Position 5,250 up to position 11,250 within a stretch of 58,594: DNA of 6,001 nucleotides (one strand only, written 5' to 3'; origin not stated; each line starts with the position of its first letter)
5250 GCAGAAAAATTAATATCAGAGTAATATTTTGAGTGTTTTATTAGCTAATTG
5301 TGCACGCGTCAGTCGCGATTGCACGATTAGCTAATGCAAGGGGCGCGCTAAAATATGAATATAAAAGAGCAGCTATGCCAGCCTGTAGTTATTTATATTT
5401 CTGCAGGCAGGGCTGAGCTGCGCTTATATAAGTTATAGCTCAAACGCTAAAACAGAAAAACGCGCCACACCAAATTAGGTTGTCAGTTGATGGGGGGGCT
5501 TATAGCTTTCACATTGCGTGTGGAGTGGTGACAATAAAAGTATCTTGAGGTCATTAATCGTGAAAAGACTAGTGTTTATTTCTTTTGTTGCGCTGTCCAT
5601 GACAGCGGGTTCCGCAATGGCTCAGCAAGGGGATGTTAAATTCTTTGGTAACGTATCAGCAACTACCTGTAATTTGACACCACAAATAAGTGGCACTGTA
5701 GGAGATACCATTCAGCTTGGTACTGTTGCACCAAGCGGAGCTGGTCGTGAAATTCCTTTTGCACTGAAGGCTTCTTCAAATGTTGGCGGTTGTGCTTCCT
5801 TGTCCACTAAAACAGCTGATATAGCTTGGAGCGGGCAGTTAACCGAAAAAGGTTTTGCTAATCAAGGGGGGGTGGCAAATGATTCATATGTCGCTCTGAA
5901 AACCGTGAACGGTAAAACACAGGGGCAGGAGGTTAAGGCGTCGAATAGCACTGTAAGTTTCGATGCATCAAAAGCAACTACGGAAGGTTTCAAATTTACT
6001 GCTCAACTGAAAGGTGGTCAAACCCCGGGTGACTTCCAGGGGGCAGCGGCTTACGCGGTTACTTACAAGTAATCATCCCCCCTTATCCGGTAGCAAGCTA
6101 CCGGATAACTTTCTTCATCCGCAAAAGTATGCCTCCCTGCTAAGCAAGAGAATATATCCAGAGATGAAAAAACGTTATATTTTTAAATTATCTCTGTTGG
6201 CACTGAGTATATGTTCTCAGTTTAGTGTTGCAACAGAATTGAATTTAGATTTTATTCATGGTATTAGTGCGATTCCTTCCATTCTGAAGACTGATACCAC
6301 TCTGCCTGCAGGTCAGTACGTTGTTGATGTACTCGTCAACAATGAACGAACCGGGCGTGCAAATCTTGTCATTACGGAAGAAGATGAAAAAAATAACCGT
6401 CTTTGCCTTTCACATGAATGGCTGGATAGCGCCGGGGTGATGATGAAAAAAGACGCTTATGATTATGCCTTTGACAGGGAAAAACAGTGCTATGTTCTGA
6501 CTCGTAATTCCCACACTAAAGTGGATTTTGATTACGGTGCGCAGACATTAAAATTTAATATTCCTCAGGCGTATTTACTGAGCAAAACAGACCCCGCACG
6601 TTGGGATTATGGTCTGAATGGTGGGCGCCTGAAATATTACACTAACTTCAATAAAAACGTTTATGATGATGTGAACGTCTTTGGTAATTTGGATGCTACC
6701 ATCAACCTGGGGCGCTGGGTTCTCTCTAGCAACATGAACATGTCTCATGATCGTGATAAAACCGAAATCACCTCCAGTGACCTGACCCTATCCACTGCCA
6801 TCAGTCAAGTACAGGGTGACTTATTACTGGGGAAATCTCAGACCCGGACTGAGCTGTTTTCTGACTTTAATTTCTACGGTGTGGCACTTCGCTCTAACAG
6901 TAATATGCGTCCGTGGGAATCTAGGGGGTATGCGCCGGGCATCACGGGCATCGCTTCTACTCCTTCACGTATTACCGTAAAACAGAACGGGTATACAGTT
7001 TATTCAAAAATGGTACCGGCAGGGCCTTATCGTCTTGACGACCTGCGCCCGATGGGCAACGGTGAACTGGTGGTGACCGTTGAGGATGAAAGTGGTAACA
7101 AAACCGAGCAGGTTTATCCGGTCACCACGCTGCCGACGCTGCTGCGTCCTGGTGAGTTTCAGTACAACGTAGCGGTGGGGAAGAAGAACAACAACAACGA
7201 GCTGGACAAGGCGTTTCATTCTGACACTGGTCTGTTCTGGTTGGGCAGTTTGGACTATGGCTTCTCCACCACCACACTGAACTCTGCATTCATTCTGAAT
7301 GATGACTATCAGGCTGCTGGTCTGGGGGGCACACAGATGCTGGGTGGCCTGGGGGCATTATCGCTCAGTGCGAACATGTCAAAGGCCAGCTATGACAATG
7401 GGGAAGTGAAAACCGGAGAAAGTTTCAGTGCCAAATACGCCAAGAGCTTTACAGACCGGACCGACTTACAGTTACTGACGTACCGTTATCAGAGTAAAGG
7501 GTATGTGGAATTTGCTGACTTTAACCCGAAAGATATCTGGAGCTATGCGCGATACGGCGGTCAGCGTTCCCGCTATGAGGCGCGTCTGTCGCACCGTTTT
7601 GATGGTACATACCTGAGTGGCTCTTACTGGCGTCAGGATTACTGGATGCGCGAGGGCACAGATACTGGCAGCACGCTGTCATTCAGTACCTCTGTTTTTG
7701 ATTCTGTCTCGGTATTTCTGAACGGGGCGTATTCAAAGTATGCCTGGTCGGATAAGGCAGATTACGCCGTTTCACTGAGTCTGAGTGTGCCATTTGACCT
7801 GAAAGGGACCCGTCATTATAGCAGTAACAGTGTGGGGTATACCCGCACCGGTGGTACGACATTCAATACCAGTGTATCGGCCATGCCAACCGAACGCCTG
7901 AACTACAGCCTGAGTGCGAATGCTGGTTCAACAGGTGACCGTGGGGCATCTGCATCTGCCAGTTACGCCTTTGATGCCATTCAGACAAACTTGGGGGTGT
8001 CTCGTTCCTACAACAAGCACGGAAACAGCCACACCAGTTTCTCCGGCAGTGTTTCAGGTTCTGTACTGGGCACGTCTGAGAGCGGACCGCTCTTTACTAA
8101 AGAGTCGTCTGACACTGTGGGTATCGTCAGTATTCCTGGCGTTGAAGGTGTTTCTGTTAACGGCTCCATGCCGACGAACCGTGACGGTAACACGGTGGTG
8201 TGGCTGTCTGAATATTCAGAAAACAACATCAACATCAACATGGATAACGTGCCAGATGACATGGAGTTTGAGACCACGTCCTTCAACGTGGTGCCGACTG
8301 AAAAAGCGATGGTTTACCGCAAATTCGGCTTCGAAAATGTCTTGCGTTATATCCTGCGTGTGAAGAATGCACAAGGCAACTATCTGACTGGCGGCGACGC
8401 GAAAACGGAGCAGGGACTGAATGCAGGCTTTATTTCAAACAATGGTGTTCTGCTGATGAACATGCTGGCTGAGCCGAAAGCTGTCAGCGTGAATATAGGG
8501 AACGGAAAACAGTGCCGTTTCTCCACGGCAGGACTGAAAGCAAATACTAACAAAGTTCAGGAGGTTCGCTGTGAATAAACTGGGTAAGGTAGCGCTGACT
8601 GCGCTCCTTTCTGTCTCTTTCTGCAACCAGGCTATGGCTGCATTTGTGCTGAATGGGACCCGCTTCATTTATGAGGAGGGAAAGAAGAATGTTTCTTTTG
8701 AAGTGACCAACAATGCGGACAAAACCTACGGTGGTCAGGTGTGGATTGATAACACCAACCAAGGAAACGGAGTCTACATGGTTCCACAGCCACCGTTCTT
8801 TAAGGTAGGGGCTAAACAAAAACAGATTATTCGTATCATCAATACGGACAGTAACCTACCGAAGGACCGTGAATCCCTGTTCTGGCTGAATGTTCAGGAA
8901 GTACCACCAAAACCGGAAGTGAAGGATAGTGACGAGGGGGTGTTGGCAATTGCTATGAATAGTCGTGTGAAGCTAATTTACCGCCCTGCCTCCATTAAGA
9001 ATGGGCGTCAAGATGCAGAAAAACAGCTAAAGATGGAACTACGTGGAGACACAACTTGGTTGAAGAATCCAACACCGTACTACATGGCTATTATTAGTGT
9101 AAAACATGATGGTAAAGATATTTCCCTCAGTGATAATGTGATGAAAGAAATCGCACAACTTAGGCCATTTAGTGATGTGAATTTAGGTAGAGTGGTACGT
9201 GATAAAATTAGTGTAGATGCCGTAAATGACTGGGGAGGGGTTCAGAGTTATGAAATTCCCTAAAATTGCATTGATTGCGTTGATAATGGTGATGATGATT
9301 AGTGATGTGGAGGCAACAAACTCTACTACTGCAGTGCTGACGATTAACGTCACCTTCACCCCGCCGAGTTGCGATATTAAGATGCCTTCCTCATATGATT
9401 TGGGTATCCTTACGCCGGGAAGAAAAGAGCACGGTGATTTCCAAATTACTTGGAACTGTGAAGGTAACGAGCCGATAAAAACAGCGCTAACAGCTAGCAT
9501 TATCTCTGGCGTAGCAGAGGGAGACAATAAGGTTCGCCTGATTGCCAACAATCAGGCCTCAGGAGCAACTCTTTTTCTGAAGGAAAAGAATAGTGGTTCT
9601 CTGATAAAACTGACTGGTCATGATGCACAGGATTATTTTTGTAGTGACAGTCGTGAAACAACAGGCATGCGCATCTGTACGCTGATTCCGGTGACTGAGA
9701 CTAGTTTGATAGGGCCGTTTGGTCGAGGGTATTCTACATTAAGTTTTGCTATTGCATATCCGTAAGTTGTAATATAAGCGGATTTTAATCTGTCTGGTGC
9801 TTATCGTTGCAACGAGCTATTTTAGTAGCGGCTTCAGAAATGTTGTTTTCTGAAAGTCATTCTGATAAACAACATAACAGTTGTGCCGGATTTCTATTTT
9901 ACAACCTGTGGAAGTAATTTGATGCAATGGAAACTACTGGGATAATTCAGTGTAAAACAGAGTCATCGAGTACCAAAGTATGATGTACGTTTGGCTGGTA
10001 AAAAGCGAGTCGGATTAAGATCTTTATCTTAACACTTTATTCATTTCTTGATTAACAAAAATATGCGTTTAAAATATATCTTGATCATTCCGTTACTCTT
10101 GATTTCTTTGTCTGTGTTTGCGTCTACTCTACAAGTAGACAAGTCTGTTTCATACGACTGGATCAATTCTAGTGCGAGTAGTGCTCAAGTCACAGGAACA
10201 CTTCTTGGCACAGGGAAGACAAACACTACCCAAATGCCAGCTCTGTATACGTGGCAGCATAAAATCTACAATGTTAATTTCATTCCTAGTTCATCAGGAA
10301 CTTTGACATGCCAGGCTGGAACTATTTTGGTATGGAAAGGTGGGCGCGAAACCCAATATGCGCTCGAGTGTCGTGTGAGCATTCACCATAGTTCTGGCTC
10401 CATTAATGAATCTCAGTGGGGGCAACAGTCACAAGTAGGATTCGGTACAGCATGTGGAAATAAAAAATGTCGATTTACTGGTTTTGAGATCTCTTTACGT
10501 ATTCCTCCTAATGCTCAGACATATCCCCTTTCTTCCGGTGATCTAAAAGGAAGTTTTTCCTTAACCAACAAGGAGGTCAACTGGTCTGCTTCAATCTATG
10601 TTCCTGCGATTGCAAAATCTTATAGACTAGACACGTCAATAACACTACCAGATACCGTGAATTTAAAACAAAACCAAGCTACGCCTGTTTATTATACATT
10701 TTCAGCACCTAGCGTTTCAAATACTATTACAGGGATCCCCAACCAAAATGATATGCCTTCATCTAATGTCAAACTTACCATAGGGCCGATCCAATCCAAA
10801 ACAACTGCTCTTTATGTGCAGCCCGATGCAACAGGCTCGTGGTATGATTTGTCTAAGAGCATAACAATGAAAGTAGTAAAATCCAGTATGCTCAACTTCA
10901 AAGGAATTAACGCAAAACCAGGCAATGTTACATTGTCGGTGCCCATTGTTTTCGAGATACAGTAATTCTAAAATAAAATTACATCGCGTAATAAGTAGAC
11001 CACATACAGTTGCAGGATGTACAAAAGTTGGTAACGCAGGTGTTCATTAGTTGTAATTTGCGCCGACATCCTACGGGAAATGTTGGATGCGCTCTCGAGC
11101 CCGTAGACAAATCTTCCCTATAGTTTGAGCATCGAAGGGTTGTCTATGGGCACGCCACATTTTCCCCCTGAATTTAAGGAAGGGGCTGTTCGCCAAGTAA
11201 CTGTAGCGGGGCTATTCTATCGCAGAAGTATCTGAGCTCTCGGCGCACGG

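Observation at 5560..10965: Complete five-gene chaperone-usher operon consistent with F18 fimbriae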

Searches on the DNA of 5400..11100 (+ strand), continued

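Call 24: get_annotated_region(hit=H26, flank=3000)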
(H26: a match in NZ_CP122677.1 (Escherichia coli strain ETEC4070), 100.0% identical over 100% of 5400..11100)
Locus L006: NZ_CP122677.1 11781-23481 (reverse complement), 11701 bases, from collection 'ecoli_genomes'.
description: Escherichia coli strain ETEC4070 plasmid unnamed1, complete sequence
organism: Escherichia coli strain ETEC4070 (NCBI taxid 562)
replicon: plasmid unnamed1; assembly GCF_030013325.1
host: Sus scrofa; source: feces; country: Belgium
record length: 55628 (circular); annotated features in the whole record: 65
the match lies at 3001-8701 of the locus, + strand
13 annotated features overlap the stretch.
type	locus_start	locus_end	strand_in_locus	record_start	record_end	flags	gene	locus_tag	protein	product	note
CDS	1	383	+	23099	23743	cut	-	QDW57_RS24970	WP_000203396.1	recombinase family protein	-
CDS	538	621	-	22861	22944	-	dinQ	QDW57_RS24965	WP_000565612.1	damage-inducible type I toxin DinQ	-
CDS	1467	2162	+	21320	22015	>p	-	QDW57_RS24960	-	IS3-like element IS2 family transposase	incomplete; partial in the middle of a contig; missing N-terminus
CDS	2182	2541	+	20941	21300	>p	-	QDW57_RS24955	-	IS66 family transposase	incomplete; partial in the middle of a contig; missing N-terminus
CDS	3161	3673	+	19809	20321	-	fedA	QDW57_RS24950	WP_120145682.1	F18 fimbrial major subunit FedA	-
CDS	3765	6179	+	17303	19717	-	fedC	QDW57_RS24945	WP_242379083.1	F18 fimbrial usher protein FedC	-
CDS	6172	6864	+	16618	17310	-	fedD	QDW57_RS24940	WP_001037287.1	F18 fimbrial chaperone FedD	-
CDS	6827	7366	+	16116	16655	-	fedE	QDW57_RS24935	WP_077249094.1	F18 fimbrial subunit FedE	-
CDS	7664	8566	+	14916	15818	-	fedF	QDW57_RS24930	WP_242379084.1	F18 fimbrial adhesin subunit FedF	-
CDS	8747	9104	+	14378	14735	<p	-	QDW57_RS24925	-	transposase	frameshifted; incomplete; partial in the middle of a contig; missing C-terminus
CDS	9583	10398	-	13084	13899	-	-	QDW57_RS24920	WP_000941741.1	helix-turn-helix transcriptional regulator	-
CDS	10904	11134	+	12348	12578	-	-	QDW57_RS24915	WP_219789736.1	hypothetical protein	-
CDS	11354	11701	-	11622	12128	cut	tpx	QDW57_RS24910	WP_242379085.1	thiol peroxidase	-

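Call 27: search_dna_similar(query=window:5560-6072:+, collection=ecoli_genomes, mode=near, max_rows=45)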
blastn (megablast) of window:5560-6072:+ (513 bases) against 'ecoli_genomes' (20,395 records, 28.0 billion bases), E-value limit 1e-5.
Records with a match: 34; places in all: 34; records where one place covers at least 80% of the query: 34.
Genomes with a match: 34 of 5426; with a place that covers at least 80% of the query: 34. Places per genome that has any: lowest 1, median 1, highest 1. On chromosomes: 0 places; on plasmids: 34.
Best place of each record, by identity: >=99% 16; 95-99% 18.
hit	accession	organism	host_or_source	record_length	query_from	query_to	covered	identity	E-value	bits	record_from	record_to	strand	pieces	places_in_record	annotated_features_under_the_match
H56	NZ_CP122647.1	Escherichia coli strain ETEC4079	Sus scrofa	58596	1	513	100%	100.0%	0e+0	948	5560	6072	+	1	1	fedA: F18 fimbrial major subunit FedA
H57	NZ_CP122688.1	Escherichia coli strain ETEC4067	Sus scrofa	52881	1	513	100%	99.8%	0e+0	942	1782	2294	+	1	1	fedA: F18 fimbrial major subunit FedA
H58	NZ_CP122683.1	Escherichia coli strain ETEC4068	Sus scrofa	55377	1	513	100%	99.8%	0e+0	942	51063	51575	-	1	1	fedA: F18 fimbrial major subunit FedA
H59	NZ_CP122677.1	Escherichia coli strain ETEC4070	Sus scrofa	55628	1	513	100%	99.8%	0e+0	942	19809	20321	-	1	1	fedA: F18 fimbrial major subunit FedA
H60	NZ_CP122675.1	Escherichia coli strain ETEC4071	Sus scrofa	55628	1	513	100%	99.8%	0e+0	942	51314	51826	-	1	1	fedA: F18 fimbrial major subunit FedA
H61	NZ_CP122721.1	Escherichia coli strain ETEC1748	Sus scrofa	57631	1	513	100%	99.6%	0e+0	935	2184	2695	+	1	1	fedA: F18 fimbrial major subunit FedA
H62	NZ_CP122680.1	Escherichia coli strain ETEC4069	Sus scrofa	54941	1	513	100%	99.6%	0e+0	935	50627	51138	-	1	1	fedA: F18 fimbrial major subunit FedA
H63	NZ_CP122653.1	Escherichia coli strain ETEC4075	Sus scrofa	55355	1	513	100%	99.6%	0e+0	935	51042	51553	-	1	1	fedA: F18 fimbrial major subunit FedA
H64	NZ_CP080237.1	Escherichia coli O139:H1 strain W13-16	Sus scrofa scrofa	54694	1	513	100%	99.4%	0e+0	931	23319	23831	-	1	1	fedA: F18 fimbrial major subunit FedA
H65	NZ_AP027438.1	Escherichia coli strain EC556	Sus scrofa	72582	1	513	100%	99.4%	0e+0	931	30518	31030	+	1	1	fedA: F18 fimbrial major subunit FedA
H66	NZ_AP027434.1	Escherichia coli strain EC571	Sus scrofa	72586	1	513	100%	99.4%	0e+0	931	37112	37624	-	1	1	fedA: F18 fimbrial major subunit FedA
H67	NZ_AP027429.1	Escherichia coli strain EC581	Sus scrofa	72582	1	513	100%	99.4%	0e+0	931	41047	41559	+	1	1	fedA: F18 fimbrial major subunit FedA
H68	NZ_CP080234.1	Escherichia coli O139:H1 strain P15-25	Sus scrofa domesticus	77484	1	513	100%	99.2%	0e+0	926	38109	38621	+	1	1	fedA: F18 fimbrial major subunit FedA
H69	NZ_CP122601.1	Escherichia coli strain ETEC6333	Sus scrofa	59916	1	513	100%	99.2%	0e+0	926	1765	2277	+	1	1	fedA: F18 fimbrial major subunit FedA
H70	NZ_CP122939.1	Escherichia coli strain ETEC1701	Sus scrofa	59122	1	513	100%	99.2%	0e+0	924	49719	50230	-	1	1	fedA: F18 fimbrial major subunit FedA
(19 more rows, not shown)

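Call 39: search_dna_similar(query=window:10063-10965:+, collection=plasmids, mode=near, max_rows=60)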
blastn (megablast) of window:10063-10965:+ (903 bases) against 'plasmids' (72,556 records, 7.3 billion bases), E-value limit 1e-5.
Records with a match: 57; places in all: 57; records where one place covers at least 80% of the query: 57.
Best place of each record, by identity: >=99% 45; 95-99% 5; 80-90% 7.
By first word of the organism name: Escherichia 57.
By predicted mobility (MOB-suite, as given by PLSDB): conjugative 28; non-mobilizable 19; mobilizable 10.
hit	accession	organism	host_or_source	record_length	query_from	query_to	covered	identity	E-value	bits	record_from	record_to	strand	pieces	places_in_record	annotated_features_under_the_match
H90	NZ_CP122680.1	Escherichia coli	Sus scrofa,feces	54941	1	903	100%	100.0%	0e+0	1668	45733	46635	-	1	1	fedF: F18 fimbrial adhesin subunit FedF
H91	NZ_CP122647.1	Escherichia coli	Sus scrofa,feces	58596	1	903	100%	100.0%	0e+0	1668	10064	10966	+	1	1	fedF: F18 fimbrial adhesin subunit FedF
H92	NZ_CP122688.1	Escherichia coli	Sus scrofa,feces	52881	1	903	100%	100.0%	0e+0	1668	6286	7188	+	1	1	fedF: F18 fimbrial adhesin subunit FedF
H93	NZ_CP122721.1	Escherichia coli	Sus scrofa,feces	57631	1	903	100%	100.0%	0e+0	1668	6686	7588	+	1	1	fedF: F18 fimbrial adhesin subunit FedF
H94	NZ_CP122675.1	Escherichia coli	Sus scrofa,feces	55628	1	903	100%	100.0%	0e+0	1668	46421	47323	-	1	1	fedF: F18 fimbrial adhesin subunit FedF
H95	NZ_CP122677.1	Escherichia coli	Sus scrofa,feces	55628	1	903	100%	100.0%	0e+0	1668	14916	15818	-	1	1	fedF: F18 fimbrial adhesin subunit FedF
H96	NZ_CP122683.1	Escherichia coli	Sus scrofa,feces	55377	1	903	100%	99.9%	0e+0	1663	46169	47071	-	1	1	fedF: F18 fimbrial adhesin subunit FedF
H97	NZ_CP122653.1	Escherichia coli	Sus scrofa,feces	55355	1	903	100%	99.9%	0e+0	1663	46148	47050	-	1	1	fedF: F18 fimbrial adhesin subunit FedF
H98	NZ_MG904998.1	Escherichia coli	pig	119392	1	903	100%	99.8%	0e+0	1657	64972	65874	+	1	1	fedF: F18 fimbrial adhesin subunit FedF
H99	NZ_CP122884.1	Escherichia coli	Sus scrofa,feces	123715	1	903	100%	99.8%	0e+0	1657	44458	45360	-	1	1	fedF: F18 fimbrial adhesin subunit FedF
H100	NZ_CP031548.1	Escherichia coli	pig,cell culture,feces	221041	1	903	100%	99.7%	0e+0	1652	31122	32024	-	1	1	fedF: F18 fimbrial adhesin subunit FedF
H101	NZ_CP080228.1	Escherichia coli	Sus scrofa domesticus,clinical sample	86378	1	903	100%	99.7%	0e+0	1652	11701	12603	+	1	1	fedF: F18 fimbrial adhesin subunit FedF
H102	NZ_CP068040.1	Escherichia coli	swine,intestinal tract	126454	1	903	100%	99.7%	0e+0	1652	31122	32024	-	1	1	fedF: F18 fimbrial adhesin subunit FedF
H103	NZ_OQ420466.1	Escherichia coli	-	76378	1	903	100%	99.7%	0e+0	1652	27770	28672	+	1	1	fedF: F18 fimbrial adhesin subunit FedF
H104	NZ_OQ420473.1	Escherichia coli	-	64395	1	903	100%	99.7%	0e+0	1652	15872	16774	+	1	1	fedF: F18 fimbrial adhesin subunit FedF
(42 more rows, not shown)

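Call 47: get_annotated_region(hit=H33, flank=2500)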
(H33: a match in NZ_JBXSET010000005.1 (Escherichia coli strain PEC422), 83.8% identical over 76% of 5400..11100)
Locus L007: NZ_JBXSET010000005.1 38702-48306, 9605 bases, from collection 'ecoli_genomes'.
description: Escherichia coli strain PEC422 plasmid pPEC422_4, whole genome shotgun sequence
organism: Escherichia coli strain PEC422 (NCBI taxid 562)
replicon: plasmid pPEC422_4; assembly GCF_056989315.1
host: Sus scrofa; source: swine feces; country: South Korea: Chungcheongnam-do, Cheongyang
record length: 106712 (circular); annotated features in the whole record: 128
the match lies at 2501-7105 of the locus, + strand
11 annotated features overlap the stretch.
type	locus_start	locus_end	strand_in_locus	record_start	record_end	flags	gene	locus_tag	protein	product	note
CDS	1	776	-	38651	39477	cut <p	-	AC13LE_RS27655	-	IS3 family transposase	frameshifted; internal stop; incomplete; partial in the middle of a contig; missing C-terminus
CDS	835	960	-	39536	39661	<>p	-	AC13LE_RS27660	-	ATP-binding protein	incomplete; partial in the middle of a contig; missing N-terminus and C-terminus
CDS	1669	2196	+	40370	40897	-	-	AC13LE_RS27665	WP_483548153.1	fimbrial protein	-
CDS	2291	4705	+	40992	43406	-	pefC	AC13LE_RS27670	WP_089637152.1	PefC/AfrB family outer membrane usher protein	-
CDS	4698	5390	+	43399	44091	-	-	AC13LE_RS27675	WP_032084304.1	fimbrial chaperone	-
CDS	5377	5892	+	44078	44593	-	-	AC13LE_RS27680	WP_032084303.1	hypothetical protein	-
CDS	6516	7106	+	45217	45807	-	-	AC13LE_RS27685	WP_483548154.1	hypothetical protein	-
CDS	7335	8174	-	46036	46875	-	-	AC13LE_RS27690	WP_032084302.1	helix-turn-helix transcriptional regulator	-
CDS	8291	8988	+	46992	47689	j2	-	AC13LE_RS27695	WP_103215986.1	IS1-like element IS1A family transposase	programmed frameshift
CDS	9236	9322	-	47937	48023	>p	-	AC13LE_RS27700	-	phage integrase family protein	incomplete; partial in the middle of a contig; missing N-terminus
CDS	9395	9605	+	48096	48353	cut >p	-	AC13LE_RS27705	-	IS3 family transposase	incomplete; partial in the middle of a contig; missing C-terminus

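Call 58: get_annotated_region(hit=H34, flank=2500)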
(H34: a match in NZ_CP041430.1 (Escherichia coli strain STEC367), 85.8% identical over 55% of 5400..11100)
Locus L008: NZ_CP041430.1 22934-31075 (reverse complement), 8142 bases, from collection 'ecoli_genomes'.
description: Escherichia coli strain STEC367 plasmid pSTEC367, complete sequence
organism: Escherichia coli strain STEC367 (NCBI taxid 562)
replicon: plasmid pSTEC367; assembly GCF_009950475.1
host: -; source: Raw mutton; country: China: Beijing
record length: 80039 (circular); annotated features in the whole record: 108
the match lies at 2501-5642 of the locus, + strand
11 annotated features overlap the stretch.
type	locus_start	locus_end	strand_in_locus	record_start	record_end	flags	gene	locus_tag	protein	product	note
CDS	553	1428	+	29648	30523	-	-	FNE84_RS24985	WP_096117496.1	helix-turn-helix transcriptional regulator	-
CDS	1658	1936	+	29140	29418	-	-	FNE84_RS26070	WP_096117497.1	PapB/FocB family fimbrial expression transcriptional regulator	-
CDS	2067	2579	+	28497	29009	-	-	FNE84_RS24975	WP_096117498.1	fimbrial protein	-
CDS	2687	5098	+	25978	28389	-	pefC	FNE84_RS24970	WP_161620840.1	PefC/AfrB family outer membrane usher protein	-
CDS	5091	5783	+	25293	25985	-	-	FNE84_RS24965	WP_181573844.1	fimbrial chaperone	-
CDS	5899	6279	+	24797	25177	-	-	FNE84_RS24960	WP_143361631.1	hypothetical protein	-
CDS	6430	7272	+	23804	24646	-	-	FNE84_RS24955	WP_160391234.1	hypothetical protein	-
CDS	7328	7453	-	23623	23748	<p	-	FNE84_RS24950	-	IS256 family transposase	incomplete; partial in the middle of a contig; missing N-terminus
CDS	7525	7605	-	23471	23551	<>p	-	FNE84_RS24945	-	ATP-binding protein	incomplete; partial in the middle of a contig; missing N-terminus and C-terminus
CDS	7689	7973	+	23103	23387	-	-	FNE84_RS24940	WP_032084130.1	CopG family ribbon-helix-helix protein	-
CDS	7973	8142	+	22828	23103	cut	-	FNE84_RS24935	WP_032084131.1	type II toxin-antitoxin system RelE/ParE family toxin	-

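Call 59: get_annotated_region(hit=H35, flank=2500)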
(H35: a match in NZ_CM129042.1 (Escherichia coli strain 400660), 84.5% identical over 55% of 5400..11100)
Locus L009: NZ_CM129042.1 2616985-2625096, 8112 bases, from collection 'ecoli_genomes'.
description: Escherichia coli strain 400660 chromosome, whole genome shotgun sequence
organism: Escherichia coli strain 400660 (NCBI taxid 562)
replicon: chromosome; assembly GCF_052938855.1
host: Homo sapiens; source: stool; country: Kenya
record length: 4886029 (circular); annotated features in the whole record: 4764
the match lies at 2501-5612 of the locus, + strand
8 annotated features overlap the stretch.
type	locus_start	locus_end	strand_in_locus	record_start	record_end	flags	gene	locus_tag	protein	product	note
CDS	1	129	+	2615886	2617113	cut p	-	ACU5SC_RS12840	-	IS3-like element IS2 family transposase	frameshifted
CDS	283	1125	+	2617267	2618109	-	-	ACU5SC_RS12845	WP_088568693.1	helix-turn-helix transcriptional regulator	-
CDS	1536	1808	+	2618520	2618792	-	-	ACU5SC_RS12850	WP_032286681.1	adhesin biosynthesis transcription regulatory family protein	-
CDS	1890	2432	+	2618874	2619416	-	-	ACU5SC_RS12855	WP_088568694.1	hypothetical protein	-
CDS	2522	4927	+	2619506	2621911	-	pefC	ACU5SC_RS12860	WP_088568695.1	PefC/AfrB family outer membrane usher protein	-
CDS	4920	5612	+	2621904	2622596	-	-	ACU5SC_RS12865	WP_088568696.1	fimbrial chaperone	-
CDS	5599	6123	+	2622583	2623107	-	-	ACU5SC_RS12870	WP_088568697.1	F18 fimbrial protein FedE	-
CDS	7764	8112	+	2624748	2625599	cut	-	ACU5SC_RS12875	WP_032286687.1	hypothetical protein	-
